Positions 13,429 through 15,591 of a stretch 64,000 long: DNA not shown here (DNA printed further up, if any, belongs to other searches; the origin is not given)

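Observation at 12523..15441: SF1 helicase + Cas4-like nuclease + coupled mini-ORF behind a type III R-M operon: candidate unnamed defence module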

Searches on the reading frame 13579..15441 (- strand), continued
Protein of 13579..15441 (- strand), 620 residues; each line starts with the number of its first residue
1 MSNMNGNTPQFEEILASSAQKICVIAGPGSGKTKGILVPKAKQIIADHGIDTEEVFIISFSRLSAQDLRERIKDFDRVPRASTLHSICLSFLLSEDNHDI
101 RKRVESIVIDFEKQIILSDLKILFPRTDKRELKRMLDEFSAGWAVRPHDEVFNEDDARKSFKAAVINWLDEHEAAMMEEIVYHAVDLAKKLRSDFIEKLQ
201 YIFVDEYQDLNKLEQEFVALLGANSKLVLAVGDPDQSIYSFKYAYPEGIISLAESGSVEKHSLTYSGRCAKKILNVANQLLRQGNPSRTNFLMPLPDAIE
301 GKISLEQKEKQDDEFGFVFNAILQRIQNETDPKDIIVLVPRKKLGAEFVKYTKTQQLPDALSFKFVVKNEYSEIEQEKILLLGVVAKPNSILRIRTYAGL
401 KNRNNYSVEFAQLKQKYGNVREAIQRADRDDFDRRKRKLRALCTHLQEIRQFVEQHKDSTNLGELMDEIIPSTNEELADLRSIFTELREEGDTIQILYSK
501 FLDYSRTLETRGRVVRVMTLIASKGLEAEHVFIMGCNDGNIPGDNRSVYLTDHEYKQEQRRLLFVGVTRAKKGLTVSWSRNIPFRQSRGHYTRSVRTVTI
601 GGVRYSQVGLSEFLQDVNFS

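Call 34: find_encoding_contigs(protein=P0137, flank=9000, max_places=2)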
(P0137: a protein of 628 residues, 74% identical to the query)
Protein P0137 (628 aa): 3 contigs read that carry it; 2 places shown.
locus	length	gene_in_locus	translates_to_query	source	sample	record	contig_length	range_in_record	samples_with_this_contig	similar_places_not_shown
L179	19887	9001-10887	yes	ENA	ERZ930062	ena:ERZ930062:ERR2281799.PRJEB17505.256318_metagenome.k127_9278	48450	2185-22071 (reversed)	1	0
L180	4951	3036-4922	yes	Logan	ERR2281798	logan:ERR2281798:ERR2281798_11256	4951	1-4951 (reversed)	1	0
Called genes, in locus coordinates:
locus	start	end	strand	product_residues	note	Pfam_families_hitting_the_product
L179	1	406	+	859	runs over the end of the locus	PF00133:tRNA-synt_1, PF09334:tRNA-synt_1g, PF13603:tRNA-synt_1_2, PF00133:tRNA-synt_1, PF08264:Anticodon_1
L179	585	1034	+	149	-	PF00383:dCMP_cyt_deam_1, PF14437:MafB19-deam, PF14439:Bd3614-deam (weak)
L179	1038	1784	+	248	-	PF13310:Virulence_RhuM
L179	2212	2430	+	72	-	PF12844:HTH_19, PF13560:HTH_31, PF13443:HTH_26, PF01381:HTH_3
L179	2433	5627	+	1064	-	PF00270:DEAD (faint), PF13091:PLDc_2, PF04851:ResIII (faint), PF00176:SNF2-rel_dom, PF22590:Cas3-like_C_2 (faint), PF00271:Helicase_C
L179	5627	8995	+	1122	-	PF20473:MmeI_Mtase (weak), PF07669:Eco57I, PF02384:N6_Mtase, PF12950:TaqI_C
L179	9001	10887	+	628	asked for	PF00270:DEAD (faint), PF00580:UvrD-helicase, PF13245:AAA_19, PF13604:AAA_30 (faint), PF13361:UvrD_C, PF13538:UvrD_C_2 (weak)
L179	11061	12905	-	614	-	PF03190:Thioredox_DsbH, PF13899:Thioredoxin_7, PF13098:Thioredoxin_2 (weak), PF07221:GlcNAc_2-epim (faint)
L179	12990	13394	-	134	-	-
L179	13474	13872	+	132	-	-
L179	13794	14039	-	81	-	-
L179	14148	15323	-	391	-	PF00999:Na_H_Exchanger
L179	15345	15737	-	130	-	-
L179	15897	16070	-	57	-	PF03884:YacG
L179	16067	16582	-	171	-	PF07456:Hpre_diP_synt_I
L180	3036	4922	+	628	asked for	PF00270:DEAD (faint), PF00580:UvrD-helicase, PF13245:AAA_19, PF13604:AAA_30 (faint), PF13361:UvrD_C, PF13538:UvrD_C_2 (weak)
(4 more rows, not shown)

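Call 35: find_encoding_contigs(protein=P0148, flank=9000, max_places=3)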
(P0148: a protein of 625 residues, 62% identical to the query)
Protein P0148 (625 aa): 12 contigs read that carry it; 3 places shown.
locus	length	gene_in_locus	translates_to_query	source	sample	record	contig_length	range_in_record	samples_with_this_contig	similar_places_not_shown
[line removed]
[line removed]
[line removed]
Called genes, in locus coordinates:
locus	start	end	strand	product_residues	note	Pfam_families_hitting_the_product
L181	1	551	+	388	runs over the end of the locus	PF02746:MR_MLE_N, PF13378:MR_MLE_C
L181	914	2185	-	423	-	PF13175:AAA_15, PF13304:AAA_21, PF20469:OLD-like_TOPRIM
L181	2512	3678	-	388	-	PF14294:DUF4372, PF01609:DDE_Tnp_1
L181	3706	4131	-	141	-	PF02463:SMC_N, PF11398:DUF2813, PF13175:AAA_15, PF13476:AAA_23, PF13304:AAA_21 (weak)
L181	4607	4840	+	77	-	PF16892:CHS5_N (weak), PF11213:DUF3006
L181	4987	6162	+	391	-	PF00753:Lactamase_B, PF02805:Ada_Zn_binding (weak)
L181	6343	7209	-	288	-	PF12686:DUF3800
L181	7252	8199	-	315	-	-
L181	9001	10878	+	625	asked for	PF00580:UvrD-helicase, PF13245:AAA_19, PF13361:UvrD_C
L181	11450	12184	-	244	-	-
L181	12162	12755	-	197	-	-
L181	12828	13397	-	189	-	-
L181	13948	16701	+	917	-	PF00270:DEAD, PF04851:ResIII, PF18766:SWI2_SNF2, PF00271:Helicase_C (weak), PF08463:EcoEI_R_C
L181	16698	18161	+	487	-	PF01420:Methylase_S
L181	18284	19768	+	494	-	PF12161:HsdM_N, PF02384:N6_Mtase, PF01170:UPF0020 (weak), PF07669:Eco57I (weak)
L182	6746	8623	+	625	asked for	PF00580:UvrD-helicase, PF13245:AAA_19, PF13361:UvrD_C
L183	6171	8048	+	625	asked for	PF00580:UvrD-helicase, PF13245:AAA_19, PF13361:UvrD_C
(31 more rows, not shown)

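Call 39: search_protein_families(library=pfam, proteins=[L018:10860-11681:+, L018:11681-12832:+, L102:9478-10005:+, L016:11173-16311:+, L181:7252-8199:-, L181:11450-12184:-, L106:1084-2151:+, L104:3242-5392:+], max_evalue=0.01)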
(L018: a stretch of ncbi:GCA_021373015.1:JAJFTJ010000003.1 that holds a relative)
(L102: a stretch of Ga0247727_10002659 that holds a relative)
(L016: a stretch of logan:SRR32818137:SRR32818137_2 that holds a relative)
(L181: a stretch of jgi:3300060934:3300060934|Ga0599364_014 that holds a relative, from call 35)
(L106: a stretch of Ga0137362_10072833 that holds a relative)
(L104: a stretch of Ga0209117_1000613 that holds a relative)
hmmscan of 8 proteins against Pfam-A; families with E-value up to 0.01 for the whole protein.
L018:10860-11681:+ (273 aa): 0 families

L018:11681-12832:+ (383 aa): 3 families
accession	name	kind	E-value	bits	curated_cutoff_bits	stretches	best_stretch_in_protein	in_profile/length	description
PF20903.3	SPL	-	3.1e-34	118.8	27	1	104-290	73-257/338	Spore photoproduct lyase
PF08902.16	DUF1848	-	1.9e-05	25.1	30.5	0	194-295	45-153/262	Domain of unknown function (DUF1848)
PF04055.27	Radical_SAM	-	0.0062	17.2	29.5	0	114-258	3-142/166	Radical SAM superfamily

L102:9478-10005:+ (175 aa): 0 families

L016:11173-16311:+ (1712 aa): 4 families
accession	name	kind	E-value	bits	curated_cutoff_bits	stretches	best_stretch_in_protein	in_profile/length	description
PF01791.15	DeoC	-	9e-19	68.4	23.8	2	769-977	6-225/229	DeoC/LacD family aldolase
PF01252.23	Peptidase_A8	-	2.2e-12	47.8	25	1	1311-1456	1-139/142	Signal peptidase (SPase) II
PF01180.27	DHO_dh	-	3.2e-06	27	27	1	1227-1266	229-268/291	Dihydroorotate dehydrogenase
PF00977.27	His_biosynth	-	0.00064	19.7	23.6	0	1224-1268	58-103/228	Histidine biosynthesis protein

L181:7252-8199:- (315 aa): 0 families

L181:11450-12184:- (244 aa): 0 families

L106:1084-2151:+ (355 aa): 5 families
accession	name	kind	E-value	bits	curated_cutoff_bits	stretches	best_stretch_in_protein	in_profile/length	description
PF01609.27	DDE_Tnp_1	-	3.3e-23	83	23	1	151-341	6-200/200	Transposase DDE domain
PF05598.16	DUF772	-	4.9e-21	75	23.1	1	63-136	1-73/74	Transposase domain (DUF772)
PF13751.12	DDE_Tnp_1_6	-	3.7e-05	24.4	25.1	1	277-344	60-124/125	Transposase DDE domain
PF13359.12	DDE_Tnp_4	-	0.00024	21.2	24.8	1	197-310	19-126/158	DDE superfamily endonuclease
PF13612.12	DDE_Tnp_1_3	-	0.00043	20.7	27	1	196-276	32-109/155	Transposase DDE domain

L104:3242-5392:+ (716 aa): 2 families
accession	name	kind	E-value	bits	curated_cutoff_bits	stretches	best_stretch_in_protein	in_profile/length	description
PF00593.30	TonB_dep_Rec_b-barrel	-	6.9e-25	89.2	27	1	241-686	17-436/436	TonB dependent receptor-like, beta-barrel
PF07715.20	Plug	-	1.7e-21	77.2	23.9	1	105-213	3-107/107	TonB-dependent Receptor Plug Domain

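Call 53: search_protein_families(library=padloc, proteins=[L017:2487-5702:+, L017:5702-9001:+, L018:2054-5017:+, L018:5045-8995:+, L018:10860-11681:+, L100:10465-11973:+], max_evalue=0.001)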
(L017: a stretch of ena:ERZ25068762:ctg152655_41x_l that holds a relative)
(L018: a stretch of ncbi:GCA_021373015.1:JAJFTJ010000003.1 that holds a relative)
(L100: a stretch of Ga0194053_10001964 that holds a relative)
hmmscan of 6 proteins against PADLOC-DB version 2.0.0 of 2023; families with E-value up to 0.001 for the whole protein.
L017:2487-5702:+ (1071 aa): 30 families (the best 25 are shown)
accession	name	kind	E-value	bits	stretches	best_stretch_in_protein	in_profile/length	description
PDLC01075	C3a139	-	4.6e-46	155.6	1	24-807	11-761/948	HKD+Snf2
PDLC02621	DrmD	-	6.9e-34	115.2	1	531-883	381-727/1040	DrmD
PDLC02193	PLD_Helicase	-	3.6e-29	99.5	2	624-832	638-853/905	-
PDLC02623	DrmD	-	1e-25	87.7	1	653-836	509-684/1040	DrmD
PDLC02500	BrxHI|BrxHII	-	3.5e-24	83.4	1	542-840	365-636/933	BrxHI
PDLC00659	HmaA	-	5.5e-22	75.5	1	654-773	489-610/1176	SNF2 helicase / DEAD-box helicase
PDLC02619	DrmD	-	1.5e-20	71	1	672-815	413-573/872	DrmD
PDLC02843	DpdE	-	1.3e-18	64.3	2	653-773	549-663/1091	DpdE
PDLC02504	BrxHI|BrxHII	-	3.3e-18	63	1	548-826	371-631/971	BrxHII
PDLC02633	DrmD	-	1.4e-16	57.6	1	544-789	396-644/839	DrmD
PDLC02620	DrmD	-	9.7e-16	54.9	1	653-787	463-590/1060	DrmD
PDLC02840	DpdE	-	1.2e-15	54.9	1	653-780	541-660/1091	DpdE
PDLC02572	DrmA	-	3.1e-15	53.2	1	546-773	393-621/1043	DrmA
PDLC02632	DrmD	-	8.2e-14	49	1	533-792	383-643/662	DrmD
PDLC02625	DrmD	-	7.7e-13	45.9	1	546-778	147-374/792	DrmD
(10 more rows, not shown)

L017:5702-9001:+ (1099 aa): 53 families (the best 25 are shown)
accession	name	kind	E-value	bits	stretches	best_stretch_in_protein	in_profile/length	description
PDLC03596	REase_MTase_IIG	-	1.7e-278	925.1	2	1-805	1-822/1148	Type IIG restriction enzyme-methyltransferase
PDLC03612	REase_MTase_IIG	-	7.2e-52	174.8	5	976-1097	1126-1246/1247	Type IIG restriction enzyme-methyltransferase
PDLC03601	REase_MTase_IIG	-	1.3e-48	163.6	3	220-429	225-412/1110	Type IIG restriction enzyme-methyltransferase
PDLC02643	DrmMI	-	1.2e-33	114.2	2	516-674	597-755/1347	DrmMI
PDLC03604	REase_MTase_IIG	-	2e-32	110.2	1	495-804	361-649/1011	Type IIG restriction enzyme-methyltransferase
PDLC03629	REase_MTase_IIG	-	2.1e-22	76.8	2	516-627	431-537/1182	Type IIG restriction enzyme-methyltransferase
PDLC02638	DrmMI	-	9.6e-22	75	2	515-663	594-760/935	DrmMI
PDLC03609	REase_MTase_IIG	-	1.4e-21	74.1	2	670-800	537-661/1066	Type IIG restriction enzyme-methyltransferase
PDLC03348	MTase_II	-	5.1e-21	72.9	2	690-815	345-462/727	Type II methyltransferase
PDLC02521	PglX|PglXI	-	1.7e-20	70.6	1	406-805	248-592/1174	PglX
PDLC03628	REase_MTase_IIG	-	4.1e-20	69.5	2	185-431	153-366/1100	Type IIG restriction enzyme-methyltransferase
PDLC03335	MTase_II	-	1.8e-17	61.2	1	653-783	149-283/607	Type II methyltransferase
PDLC02646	DrmMI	-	1.5e-16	57.7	2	568-681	46-153/792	DrmMI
PDLC02639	DrmMI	-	2.1e-16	57.4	2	512-628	278-389/803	DrmMI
PDLC03250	MTase_II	-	5.9e-16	56.3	1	690-775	339-419/775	Type II methyltransferase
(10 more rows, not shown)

L018:2054-5017:+ (987 aa): 48 families (the best 25 are shown)
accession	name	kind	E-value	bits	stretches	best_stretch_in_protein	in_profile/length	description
PDLC02619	DrmD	-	1.6e-199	663.1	1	37-689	24-657/872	DrmD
PDLC02500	BrxHI|BrxHII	-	5.6e-67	225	3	492-873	500-829/933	BrxHI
PDLC02621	DrmD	-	4.8e-65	218.4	1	37-973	113-1020/1040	DrmD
PDLC02504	BrxHI|BrxHII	-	1.4e-51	173.5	1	29-673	94-686/971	BrxHII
PDLC00659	HmaA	-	1.9e-51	173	1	40-611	99-656/1176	SNF2 helicase / DEAD-box helicase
PDLC02623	DrmD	-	1.4e-50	170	3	507-614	563-672/1040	DrmD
PDLC02843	DpdE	-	2.7e-45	152.7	2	38-270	151-363/1091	DpdE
PDLC02620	DrmD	-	2.8e-44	149.4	2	511-658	523-670/1060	DrmD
PDLC02840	DpdE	-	2.2e-41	140.2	2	37-213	151-308/1091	DpdE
PDLC02634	DrmD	-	6.6e-38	128.1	1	44-642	90-663/900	DrmD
PDLC02632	DrmD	-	1e-36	124.7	1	41-585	119-645/662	DrmD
PDLC02572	DrmA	-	6.6e-35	118.3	1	41-953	114-1007/1043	DrmA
PDLC02846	DpdE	-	2.7e-34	116.2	2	37-208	154-323/1034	DpdE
PDLC02193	PLD_Helicase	-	1.2e-31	107.7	2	393-603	645-835/905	-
PDLC02844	DpdE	-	4.6e-30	102.2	2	38-238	146-336/1074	DpdE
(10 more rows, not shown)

L018:5045-8995:+ (1316 aa): 42 families (the best 25 are shown)
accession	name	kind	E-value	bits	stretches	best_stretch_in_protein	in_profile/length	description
PDLC02643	DrmMI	-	2.6e-83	278.7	2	469-944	541-983/1347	DrmMI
PDLC03613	REase_MTase_IIG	-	5.2e-74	247.6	2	3-501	12-485/1250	Type IIG restriction enzyme-methyltransferase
PDLC02638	DrmMI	-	5.6e-61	204.8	2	553-859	595-899/935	DrmMI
PDLC03620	REase_MTase_IIG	-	1.4e-56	189.9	1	189-732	279-778/1378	Type IIG restriction enzyme-methyltransferase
PDLC03622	REase_MTase_IIG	-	5.9e-39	131.2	3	554-684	511-648/1524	Type IIG restriction enzyme-methyltransferase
PDLC02645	DrmMI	-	9.5e-36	121.3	2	555-681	592-714/772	DrmMI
PDLC03618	REase_MTase_IIG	-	6e-34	114.6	2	556-686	593-720/1429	Type IIG restriction enzyme-methyltransferase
PDLC02644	DrmMI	-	1.4e-30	103.9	1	555-859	108-409/988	DrmMI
PDLC03614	REase_MTase_IIG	-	3.4e-28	95.8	2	157-682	175-683/1584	Type IIG restriction enzyme-methyltransferase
PDLC03609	REase_MTase_IIG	-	6.1e-28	95.1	2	477-682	365-536/1066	Type IIG restriction enzyme-methyltransferase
PDLC02639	DrmMI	-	5.1e-27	92.5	1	291-680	2-387/803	DrmMI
PDLC03612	REase_MTase_IIG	-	9.3e-27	91.6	3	782-949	771-924/1247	Type IIG restriction enzyme-methyltransferase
PDLC03611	REase_MTase_IIG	-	1.9e-25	86.5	2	594-682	569-656/1532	Type IIG restriction enzyme-methyltransferase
PDLC03629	REase_MTase_IIG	-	4.2e-25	85.7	1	134-682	38-538/1182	Type IIG restriction enzyme-methyltransferase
PDLC02646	DrmMI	-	2.2e-19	67.1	1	624-680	42-98/792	DrmMI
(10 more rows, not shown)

L018:10860-11681:+ (273 aa): 6 families
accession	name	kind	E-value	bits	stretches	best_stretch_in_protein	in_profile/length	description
PDLC04638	PDC-M41A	-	9.5e-70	233.3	1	4-270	9-274/275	-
PDLC04635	PDC-M41A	-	5.6e-52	175.5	1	7-266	9-290/298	-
PDLC04636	PDC-M41A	-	8e-45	151.7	1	7-270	7-280/281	-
PDLC04637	PDC-M41A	-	8.9e-13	46.2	1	94-270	43-223/226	-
PDLC04566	PDC-M30A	-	8.1e-07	26.4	1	8-163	12-182/372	-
PDLC04568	PDC-M30A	-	3.2e-06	24.7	1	11-72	16-72/368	-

L100:10465-11973:+ (502 aa): 0 families

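Call 54: find_related_loci(query=A2, collection=viral_contigs, flank=8000)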
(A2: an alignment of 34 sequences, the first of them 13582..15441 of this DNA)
Query A2 (620 aa) in viral_contigs; peptide patterns used: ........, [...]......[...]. (x = any residue, [..] = any of these).
101 stretches matched a pattern; 3 encode a relative of the query (tblastn E <= 1e-3); 3 distinct loci.
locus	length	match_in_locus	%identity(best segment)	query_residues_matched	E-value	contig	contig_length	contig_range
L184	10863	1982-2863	23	20-307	8e-10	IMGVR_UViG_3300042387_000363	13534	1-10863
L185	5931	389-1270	23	20-307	1e-8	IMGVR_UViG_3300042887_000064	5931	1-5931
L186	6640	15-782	25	58-307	8e-7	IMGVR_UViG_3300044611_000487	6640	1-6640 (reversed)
